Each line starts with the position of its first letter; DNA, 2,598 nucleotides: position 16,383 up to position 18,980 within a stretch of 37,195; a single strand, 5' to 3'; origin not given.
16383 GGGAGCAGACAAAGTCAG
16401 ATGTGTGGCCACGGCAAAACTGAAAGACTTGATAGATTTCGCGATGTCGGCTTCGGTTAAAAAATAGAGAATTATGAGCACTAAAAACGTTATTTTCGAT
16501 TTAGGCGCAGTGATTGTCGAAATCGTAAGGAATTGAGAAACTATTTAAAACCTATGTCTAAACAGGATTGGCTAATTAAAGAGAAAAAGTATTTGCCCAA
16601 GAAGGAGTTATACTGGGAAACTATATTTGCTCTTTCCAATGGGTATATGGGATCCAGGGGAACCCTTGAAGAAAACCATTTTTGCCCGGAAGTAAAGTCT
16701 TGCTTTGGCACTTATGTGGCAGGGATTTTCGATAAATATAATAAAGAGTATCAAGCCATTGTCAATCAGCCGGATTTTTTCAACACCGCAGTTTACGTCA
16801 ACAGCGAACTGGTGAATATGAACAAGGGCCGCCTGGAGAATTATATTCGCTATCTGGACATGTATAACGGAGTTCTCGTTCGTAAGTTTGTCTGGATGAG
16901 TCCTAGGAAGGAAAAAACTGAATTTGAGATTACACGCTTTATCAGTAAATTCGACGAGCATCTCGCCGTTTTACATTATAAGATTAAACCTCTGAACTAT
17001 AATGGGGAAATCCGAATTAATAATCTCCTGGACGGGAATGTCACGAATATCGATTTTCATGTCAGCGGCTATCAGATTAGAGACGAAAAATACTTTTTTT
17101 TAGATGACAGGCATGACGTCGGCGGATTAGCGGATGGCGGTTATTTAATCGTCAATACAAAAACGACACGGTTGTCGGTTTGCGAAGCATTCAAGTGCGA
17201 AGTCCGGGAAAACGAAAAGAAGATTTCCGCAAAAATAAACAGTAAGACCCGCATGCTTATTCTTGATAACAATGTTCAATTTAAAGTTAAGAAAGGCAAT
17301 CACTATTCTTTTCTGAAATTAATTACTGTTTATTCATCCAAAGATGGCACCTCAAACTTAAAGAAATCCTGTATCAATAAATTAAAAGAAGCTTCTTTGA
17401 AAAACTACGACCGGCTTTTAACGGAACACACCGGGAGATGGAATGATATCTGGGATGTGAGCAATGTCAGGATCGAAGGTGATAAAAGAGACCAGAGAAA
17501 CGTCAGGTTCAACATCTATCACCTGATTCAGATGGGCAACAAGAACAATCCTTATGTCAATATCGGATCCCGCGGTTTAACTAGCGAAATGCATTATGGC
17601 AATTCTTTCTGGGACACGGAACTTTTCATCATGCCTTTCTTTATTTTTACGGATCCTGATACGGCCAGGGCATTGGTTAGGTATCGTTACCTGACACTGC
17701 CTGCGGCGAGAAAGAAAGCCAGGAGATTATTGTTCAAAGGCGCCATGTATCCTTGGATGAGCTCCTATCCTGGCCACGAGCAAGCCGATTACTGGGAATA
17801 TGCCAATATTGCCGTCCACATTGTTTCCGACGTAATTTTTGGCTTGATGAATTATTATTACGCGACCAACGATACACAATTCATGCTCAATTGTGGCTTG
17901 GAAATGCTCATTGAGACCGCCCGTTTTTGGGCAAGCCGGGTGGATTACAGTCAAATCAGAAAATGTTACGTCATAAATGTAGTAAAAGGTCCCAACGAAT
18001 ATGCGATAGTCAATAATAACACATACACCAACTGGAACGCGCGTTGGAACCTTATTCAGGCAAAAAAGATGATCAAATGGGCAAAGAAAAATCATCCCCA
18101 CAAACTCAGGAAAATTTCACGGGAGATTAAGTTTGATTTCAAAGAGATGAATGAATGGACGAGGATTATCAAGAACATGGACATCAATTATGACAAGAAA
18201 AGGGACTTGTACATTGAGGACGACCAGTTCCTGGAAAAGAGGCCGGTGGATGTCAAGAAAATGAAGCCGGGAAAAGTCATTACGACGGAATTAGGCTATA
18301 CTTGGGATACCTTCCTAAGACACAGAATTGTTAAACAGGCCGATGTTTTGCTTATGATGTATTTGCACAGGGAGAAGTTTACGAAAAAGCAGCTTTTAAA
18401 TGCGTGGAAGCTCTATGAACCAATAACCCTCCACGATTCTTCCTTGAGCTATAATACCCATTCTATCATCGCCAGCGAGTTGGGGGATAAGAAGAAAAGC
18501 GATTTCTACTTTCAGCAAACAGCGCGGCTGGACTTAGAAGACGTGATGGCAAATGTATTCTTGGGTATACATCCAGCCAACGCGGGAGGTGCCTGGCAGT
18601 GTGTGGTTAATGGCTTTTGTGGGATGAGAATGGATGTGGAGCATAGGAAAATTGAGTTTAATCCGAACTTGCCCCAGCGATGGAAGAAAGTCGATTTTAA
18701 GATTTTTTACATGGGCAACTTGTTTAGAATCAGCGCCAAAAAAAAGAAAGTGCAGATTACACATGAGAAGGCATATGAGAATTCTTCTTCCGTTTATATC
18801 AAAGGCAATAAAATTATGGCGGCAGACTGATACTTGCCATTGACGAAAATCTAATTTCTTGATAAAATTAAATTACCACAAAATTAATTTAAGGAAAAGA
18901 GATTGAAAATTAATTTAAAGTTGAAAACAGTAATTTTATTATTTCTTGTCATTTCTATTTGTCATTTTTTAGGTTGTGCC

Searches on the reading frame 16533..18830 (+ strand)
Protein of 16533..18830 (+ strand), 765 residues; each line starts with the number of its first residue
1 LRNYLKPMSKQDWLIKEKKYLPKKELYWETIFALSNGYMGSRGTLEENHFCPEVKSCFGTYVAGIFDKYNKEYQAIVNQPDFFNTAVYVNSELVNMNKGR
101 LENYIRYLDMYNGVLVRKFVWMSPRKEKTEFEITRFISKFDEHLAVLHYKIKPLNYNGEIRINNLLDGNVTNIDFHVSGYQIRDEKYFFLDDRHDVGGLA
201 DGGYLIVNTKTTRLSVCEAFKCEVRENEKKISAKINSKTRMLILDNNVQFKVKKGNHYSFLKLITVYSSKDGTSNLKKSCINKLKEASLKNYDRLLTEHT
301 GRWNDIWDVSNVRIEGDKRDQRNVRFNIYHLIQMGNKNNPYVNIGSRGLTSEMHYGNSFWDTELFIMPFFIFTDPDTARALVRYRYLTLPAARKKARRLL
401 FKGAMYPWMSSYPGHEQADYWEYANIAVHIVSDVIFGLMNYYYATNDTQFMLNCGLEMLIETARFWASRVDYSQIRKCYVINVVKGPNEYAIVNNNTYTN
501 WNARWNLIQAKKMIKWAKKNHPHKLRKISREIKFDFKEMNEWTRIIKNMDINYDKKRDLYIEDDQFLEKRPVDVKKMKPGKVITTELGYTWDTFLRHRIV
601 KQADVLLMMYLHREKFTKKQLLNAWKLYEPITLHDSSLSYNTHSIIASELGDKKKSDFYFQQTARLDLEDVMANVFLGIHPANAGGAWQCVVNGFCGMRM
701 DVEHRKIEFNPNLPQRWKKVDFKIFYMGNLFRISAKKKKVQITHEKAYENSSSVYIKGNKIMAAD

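Call 8: search_protein_families(library=pfam, proteins=[window:16533-18830:+], max_evalue=0.001)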
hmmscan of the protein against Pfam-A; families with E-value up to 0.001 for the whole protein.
window:16533-18830:+ (765 aa): 3 families
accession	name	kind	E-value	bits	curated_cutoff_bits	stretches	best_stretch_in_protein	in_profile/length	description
PF03632.21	Glyco_hydro_65m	-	1.2e-97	327.7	27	1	325-689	1-371/371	Glycosyl hydrolase family 65 central catalytic domain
PF03636.21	Glyco_hydro_65N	-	1.7e-55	188.7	26.6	1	17-270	2-233/233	Glycosyl hydrolase family 65, N-terminal domain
PF03633.20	Glyco_hydro_65C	-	3.2e-10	40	22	1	700-759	1-58/62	Glycosyl hydrolase family 65, C-terminal domain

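Call 77: find_related_loci(query=window:16533-18830:+, collection=genome_contigs, flank=10000)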
Query window:16533-18830:+ (765 aa) in genome_contigs; peptide patterns used: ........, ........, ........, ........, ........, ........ (x = any residue, [..] = any of these).
70 stretches matched a pattern; 6 encode a relative of the query (tblastn E <= 1e-3); 6 distinct loci.
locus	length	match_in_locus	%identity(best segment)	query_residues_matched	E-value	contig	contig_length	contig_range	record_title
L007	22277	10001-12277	71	6-764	0e+0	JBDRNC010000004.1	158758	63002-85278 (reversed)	MAG: Elusimicrobiota bacterium isolate MEGAHIT-group-1.866 k141_8894197, whole genome shotgun sequence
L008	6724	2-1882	81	136-762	0e+0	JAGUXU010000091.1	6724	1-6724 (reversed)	MAG: Candidatus Omnitrophota bacterium isolate DeMMO4_7 c_000000028596, whole genome shotgun sequence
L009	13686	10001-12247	65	11-763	0e+0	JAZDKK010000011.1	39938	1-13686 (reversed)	MAG: Verrucomicrobiota bacterium isolate MEGAHIT-group-0.530 k141_18163517, whole genome shotgun sequence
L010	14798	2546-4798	66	8-761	0e+0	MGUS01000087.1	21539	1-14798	MAG: Elusimicrobia bacterium RIFCSPLOWO2_01_FULL_60_11 rifcsplowo2_01_scaffold_46300, whole genome shotgun sequence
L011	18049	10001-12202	51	11-747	0e+0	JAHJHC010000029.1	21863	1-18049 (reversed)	MAG: Candidatus Omnitrophota bacterium isolate Modern_marine_glass_biofilm.mb.96 Modern_marine_glas.mb.96_k141_205520, w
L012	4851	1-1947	46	114-761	0e+0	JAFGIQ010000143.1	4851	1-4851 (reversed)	MAG: candidate division FCPU426 bacterium isolate Zod_Metabat.219 k87_6444451, whole genome shotgun sequence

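Call 79: search_protein_families(library=pfam, proteins=[L007:3-7862:+], max_evalue=0.001)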
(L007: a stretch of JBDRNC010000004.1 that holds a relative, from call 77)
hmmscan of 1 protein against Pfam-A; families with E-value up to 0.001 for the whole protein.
L007:3-7862:+ (2620 aa): 7 families
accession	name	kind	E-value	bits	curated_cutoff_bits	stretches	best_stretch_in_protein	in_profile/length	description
PF13385.13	Laminin_G_3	-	6.2e-50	169.7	27.6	2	1166-1318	1-151/151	Concanavalin A-like lectin/glucanases superfamily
PF00041.27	fn3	-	8.7e-43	144.9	25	3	615-712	2-78/84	Fibronectin type III domain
PF16656.11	Pur_ac_phosph_N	-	7.8e-28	97.3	30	3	2165-2260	5-89/93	Purple acid Phosphatase, N-terminal domain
PF10179.15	NDNF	-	3.3e-09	37.3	27.3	0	1708-1742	89-123/127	Neuron-derived neurotrophic factor, first Fn(III) domain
PF16655.11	PhoD_N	-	6.4e-08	33.5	30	0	938-958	58-80/90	PhoD-like phosphatase, N-terminal domain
PF17744.7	DUF5581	-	5.9e-05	24.1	25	0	675-709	49-83/105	Family of unknown function (DUF5581) Fn3-like domain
PF02973.23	Sialidase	-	0.00022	21.2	26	0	1297-1319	161-183/189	Sialidase, N-terminal domain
